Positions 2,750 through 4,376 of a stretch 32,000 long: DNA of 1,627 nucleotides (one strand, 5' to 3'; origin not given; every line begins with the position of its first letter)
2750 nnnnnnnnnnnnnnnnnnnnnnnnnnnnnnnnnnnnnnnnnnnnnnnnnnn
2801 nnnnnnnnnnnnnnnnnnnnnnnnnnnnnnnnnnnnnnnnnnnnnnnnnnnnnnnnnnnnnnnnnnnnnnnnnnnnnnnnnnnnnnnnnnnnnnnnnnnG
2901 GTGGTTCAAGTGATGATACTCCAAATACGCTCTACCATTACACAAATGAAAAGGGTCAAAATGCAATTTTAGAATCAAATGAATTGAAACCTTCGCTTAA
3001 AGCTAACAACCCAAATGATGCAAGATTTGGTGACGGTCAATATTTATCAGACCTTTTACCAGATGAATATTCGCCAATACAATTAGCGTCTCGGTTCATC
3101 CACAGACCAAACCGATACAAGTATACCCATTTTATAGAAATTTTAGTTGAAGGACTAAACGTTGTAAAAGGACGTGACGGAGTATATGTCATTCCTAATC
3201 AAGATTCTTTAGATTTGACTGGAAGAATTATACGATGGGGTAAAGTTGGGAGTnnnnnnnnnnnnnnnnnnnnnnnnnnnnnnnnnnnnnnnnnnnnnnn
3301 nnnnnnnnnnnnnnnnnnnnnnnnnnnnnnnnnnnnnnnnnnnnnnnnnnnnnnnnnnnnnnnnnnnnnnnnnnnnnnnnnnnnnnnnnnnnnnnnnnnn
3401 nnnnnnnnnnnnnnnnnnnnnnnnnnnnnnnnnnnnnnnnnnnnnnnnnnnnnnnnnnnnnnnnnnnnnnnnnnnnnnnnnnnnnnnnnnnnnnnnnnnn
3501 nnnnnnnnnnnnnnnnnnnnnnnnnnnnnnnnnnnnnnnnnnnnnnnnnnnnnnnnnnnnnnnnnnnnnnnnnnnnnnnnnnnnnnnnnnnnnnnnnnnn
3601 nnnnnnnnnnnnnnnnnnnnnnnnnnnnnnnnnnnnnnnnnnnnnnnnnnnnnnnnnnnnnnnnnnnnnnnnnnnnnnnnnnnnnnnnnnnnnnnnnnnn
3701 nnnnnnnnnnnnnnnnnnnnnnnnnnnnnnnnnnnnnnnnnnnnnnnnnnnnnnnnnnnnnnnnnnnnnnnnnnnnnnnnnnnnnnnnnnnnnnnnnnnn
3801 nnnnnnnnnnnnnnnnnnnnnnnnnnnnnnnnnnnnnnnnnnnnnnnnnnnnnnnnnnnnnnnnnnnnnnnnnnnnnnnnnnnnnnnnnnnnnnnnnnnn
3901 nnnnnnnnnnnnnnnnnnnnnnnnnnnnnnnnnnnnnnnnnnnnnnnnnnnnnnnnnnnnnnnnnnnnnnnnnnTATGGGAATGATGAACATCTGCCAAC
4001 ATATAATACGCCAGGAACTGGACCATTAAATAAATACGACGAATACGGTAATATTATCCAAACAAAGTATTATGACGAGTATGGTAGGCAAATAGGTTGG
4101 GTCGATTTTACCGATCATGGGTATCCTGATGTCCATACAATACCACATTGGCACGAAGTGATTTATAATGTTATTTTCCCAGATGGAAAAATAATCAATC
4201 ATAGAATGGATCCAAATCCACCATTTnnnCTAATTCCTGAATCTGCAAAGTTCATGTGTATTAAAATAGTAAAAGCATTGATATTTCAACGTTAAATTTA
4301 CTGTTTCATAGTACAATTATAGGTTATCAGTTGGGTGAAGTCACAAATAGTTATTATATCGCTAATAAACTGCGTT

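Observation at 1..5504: RHS polymorphic-toxin locus carrying a stack of HINT-anchored orphan toxin/immunity cassettes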

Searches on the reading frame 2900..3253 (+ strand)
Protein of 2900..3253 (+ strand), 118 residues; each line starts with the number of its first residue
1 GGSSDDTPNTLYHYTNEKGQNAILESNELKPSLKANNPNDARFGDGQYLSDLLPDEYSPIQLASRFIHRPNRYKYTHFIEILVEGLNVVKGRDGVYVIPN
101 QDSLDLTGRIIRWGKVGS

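Call 44: find_related_loci(query=window:2900-3253:+, collection=metagenome_contigs, flank=10000)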
Query window:2900-3253:+ (118 aa) in metagenome_contigs; peptide patterns used: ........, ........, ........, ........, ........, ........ (x = any residue, [..] = any of these).
479 stretches matched a pattern; 29 encode a relative of the query (tblastn E <= 1e-3); 29 distinct loci.
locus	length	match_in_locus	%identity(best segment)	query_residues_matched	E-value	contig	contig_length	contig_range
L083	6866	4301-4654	74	1-117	2e-56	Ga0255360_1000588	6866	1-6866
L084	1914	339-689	68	2-118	3e-51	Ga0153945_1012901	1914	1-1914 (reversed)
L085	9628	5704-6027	69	10-117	5e-50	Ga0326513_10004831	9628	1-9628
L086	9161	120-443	69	10-117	7e-49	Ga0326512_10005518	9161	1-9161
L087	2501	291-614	67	10-117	7e-48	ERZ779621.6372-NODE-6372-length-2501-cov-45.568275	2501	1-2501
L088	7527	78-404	66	10-118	3e-47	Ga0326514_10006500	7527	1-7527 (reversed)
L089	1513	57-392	63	1-112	1e-46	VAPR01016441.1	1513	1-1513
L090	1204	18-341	63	10-117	7e-47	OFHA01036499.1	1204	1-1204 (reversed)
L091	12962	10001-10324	63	10-117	6e-45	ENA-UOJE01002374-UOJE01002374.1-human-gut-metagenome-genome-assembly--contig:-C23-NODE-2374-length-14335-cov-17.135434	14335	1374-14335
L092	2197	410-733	63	10-117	4e-45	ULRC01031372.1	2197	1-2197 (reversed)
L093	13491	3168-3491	63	10-117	6e-45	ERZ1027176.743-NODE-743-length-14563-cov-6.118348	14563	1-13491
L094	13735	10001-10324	63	10-117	6e-45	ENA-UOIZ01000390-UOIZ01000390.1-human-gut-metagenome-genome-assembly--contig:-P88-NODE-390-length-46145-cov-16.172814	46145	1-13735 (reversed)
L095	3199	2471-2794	63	10-117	1e-44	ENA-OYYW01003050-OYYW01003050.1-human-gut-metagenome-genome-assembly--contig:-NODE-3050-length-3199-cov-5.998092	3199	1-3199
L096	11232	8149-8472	63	10-117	2e-44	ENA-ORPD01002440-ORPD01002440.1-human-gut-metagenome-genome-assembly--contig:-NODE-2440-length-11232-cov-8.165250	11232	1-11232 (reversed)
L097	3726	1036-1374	59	1-116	3e-44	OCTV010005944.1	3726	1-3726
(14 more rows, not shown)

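Call 52: search_protein_representatives(protein=window:2900-3253:+)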
Query: 118 residues. Proteins with E-value up to 0.001 (for the whole library): 547; up to 1e-10: 320; up to 1e-30: 47. The best 150 are listed.
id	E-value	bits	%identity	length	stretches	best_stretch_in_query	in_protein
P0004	4.1e-62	224.4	85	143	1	1-117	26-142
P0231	2.2e-46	173.6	68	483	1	2-117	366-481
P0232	8.7e-46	171.6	68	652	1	3-117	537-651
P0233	7.0e-44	165.5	68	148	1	7-117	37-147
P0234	8.6e-43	162.0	66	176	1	4-117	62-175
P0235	1.4e-42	161.3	64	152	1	8-117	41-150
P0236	2.9e-42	160.3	67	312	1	8-117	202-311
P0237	1.1e-41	158.4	62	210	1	3-117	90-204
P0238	1.5e-41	158.0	58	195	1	5-116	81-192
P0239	3.6e-40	153.5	62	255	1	6-117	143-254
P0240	1.3e-38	148.4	63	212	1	7-117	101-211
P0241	2.9e-38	147.3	61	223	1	7-117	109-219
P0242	1.1e-37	145.4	62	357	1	9-117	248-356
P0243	2.0e-37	144.7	62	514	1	9-117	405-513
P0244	2.6e-36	141.1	64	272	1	9-112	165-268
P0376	5.2e-24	101.4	50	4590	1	9-116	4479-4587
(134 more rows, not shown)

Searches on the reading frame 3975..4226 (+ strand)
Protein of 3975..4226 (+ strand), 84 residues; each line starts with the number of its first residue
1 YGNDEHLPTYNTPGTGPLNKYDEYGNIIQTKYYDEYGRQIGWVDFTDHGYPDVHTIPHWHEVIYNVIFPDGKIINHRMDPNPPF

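Call 36: search_protein_families(library=pfam, proteins=[window:3975-4226:+], max_evalue=10)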
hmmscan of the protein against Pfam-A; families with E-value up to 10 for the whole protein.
seq(84 aa): 1 family
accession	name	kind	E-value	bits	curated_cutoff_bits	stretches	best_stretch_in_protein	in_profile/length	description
PF15529.11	Ntox24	-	0.00048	20.8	24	1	7-74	12-81/91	Bacterial toxin 24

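Call 51: find_homologous_proteins(query=window:3978-4226:+, max_evalue=0.001)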
Query window:3978-4226:+ (83 aa): 4 proteins with E <= 0.001 among 6 candidates.
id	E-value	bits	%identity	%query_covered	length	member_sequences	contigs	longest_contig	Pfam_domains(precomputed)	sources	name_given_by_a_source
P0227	1.9e-52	193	100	100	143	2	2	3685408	PF07591.16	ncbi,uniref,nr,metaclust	ncbi:polymorphic toxin-type HINT domain-containing protein [Ruminococcus albus]|uniref:Uncharacteriz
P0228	6.2e-25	105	62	86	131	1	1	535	-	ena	-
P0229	5.3e-14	70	69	54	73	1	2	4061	-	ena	-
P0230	3.9e-5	42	61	53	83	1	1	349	-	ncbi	-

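Call 62: search_protein_families(library=pfam, alignment_id=A3, max_evalue=0.1)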
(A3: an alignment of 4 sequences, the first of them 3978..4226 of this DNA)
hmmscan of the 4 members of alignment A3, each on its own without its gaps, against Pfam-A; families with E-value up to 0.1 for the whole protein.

A. member 1, window:3978-4226:+ (83 aa): 1 family
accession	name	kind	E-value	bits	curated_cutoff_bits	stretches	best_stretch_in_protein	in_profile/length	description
PF15529.11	Ntox24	-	0.00048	20.8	24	1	6-73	12-81/91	Bacterial toxin 24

B. families by the number of members that match (of 4 scanned): 1 family
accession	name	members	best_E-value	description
PF15529.11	Ntox24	1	0.00048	Bacterial toxin 24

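Call 67: predict_structure(alignment_id=A3)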
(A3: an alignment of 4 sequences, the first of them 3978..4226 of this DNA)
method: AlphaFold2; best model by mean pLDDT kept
length: 83 residues; sequences in the alignment: 4
mean_pLDDT: 72.7   pTM: 0.56
mean pLDDT of the five models: 72.7, 71.4, 69.1, 62.0, 61.0
residues with pLDDT >= 90: 0; 70-90: 60; 50-70: 12; < 50: 11
segments of 3 or more residues with pLDDT < 50: 1-11
pLDDT, mean of each block of 10 residues (from residue 1): 37 70 85 82 75 81 72 81 67
secondary structure, 60 per line:
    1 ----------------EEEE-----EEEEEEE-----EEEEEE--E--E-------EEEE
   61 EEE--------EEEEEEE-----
elements in order: E17-20 E26-32 E38-43 E57-63 E72-78

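Call 69: fold_search(model_id=the predicted structure, library=pdb)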
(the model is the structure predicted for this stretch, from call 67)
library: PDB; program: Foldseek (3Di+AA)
matches with E <= 10: 324; with E <= 0.001: 0
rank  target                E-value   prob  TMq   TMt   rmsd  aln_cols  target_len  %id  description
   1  7q97_A                3.5e-01  0.80  0.41  0.04   7.7        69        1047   17  Structure of the bacterial type VI secretion system effector RhsA. (released 2021-12-22)
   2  4r03                  3.9e-01  0.44  0.36  0.31   5.5        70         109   11  Crystal structure of a DUF3836 family protein (BDI_3222) from Parabacteroides distasonis ATCC 8503 at 1.50 A resolution (released 2014-08-27)
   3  7vfm_A                3.9e-01  0.41  0.35  0.07  14.1        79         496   13  Crystal structure of SdgB (UDP and SD peptide-binding form) (released 2021-11-24)
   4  7vfl_A                3.9e-01  0.41  0.35  0.07  14.2        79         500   13  Crystal structure of SdgB (UDP, NAG, and O-glycosylated SD peptide-binding form) (released 2021-11-24)
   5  6kk9_C                4.2e-01  0.15  0.23  0.12  12.1        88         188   10  A Crystal structure of OspA mutant (released 2020-07-29)
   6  7vfo_A                4.4e-01  0.38  0.35  0.07  14.1        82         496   13  Crystal structure of SdgB (Phosphate-binding form) (released 2021-11-24)
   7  4igl_B                5.0e-01  0.60  0.41  0.07   7.9        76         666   14  Structure of the RHS-repeat containing BC component of the secreted ABC toxin complex from Yersinia entomophaga (released 2013-08-07)
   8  5e9t_B                5.6e-01  0.12  0.24  0.06  13.0        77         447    9  Crystal structure of GtfA/B complex (released 2016-03-02)
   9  7pq5                  5.6e-01  0.10  0.21  0.03  14.7        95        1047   10  Photorhabdus laumondii T6SS-associated Rhs protein carrying the Tre23 toxin domain (released 2021-12-01)
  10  8cp6_B                6.0e-01  0.12  0.25  0.03  11.6        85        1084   14  Type six secretion system exported effector 5 (Tse5) (released 2023-12-06)
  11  5e9u_D                6.4e-01  0.33  0.32  0.07  12.6        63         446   11  Crystal structure of GtfA/B complex bound to UDP and GlcNAc (released 2016-03-02)
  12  8uy4_A                7.2e-01  0.08  0.19  0.02  13.2        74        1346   15  Acinetobacter baumannii Tse15 Rhs effector (released 2024-10-09)
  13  7qh9_CCC              7.6e-01  0.33  0.35  0.07   6.5        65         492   15  TarM(Se)_G117R-4RboP (released 2023-05-10)
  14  6fb3_A                7.6e-01  0.23  0.32  0.02  14.5        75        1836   12  Teneurin 2 Partial Extracellular Domain (released 2018-03-28)
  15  7qnt_AAA              8.1e-01  0.87  0.41  0.08   2.2        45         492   16  TarM(Se) native (released 2023-05-10)
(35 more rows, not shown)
